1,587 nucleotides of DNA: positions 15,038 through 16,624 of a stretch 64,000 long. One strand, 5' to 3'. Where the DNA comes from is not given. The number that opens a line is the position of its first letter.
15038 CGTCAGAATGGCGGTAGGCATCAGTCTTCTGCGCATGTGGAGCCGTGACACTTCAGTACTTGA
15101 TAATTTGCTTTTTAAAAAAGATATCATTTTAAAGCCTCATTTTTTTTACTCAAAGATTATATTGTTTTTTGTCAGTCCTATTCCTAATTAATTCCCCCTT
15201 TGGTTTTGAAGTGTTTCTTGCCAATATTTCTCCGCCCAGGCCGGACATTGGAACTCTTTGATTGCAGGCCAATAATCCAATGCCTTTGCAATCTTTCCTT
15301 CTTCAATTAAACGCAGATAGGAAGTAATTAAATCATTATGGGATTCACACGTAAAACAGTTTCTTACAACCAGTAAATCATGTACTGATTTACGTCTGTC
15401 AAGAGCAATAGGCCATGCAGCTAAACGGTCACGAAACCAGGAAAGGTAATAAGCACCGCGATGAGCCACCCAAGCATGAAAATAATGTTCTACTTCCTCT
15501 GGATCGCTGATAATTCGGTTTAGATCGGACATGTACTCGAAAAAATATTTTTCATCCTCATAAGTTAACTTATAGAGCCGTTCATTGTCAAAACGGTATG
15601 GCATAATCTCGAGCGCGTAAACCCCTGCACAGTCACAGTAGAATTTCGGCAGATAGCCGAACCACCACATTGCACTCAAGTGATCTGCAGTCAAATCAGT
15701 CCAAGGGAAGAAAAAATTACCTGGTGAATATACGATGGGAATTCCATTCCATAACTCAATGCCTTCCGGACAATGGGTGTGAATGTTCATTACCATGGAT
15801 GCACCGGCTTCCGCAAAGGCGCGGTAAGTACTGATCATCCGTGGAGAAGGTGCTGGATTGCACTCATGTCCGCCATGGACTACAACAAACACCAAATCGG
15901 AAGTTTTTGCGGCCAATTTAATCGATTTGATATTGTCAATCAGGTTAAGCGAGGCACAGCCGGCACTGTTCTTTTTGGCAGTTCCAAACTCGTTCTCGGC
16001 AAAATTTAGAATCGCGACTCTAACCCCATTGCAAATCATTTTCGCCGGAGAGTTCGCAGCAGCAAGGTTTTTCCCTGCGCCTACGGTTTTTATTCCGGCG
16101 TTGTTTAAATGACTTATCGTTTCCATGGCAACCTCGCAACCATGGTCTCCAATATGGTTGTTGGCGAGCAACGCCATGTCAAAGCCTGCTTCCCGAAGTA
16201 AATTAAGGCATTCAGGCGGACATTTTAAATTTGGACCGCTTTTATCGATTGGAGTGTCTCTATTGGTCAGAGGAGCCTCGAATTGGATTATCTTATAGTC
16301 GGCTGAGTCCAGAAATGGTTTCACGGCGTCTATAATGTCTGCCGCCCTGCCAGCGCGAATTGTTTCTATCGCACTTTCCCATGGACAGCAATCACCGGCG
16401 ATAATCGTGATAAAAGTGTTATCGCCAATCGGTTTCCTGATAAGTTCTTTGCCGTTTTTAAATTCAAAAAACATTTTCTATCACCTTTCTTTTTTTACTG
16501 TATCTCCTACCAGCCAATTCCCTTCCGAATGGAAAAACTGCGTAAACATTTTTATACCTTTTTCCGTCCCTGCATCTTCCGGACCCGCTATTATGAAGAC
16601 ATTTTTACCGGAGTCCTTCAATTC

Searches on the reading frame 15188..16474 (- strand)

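Call 66: search_protein_families(library=pfam, proteins=[window:15188-16474:-])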
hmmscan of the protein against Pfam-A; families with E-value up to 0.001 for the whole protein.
window:15188-16474:- (428 aa): 1 family
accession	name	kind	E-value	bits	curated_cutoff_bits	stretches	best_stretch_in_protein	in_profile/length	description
PF09587.15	PGA_cap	-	1.6e-50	172.4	27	1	25-256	4-253/255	Bacterial capsule synthesis protein PGA_cap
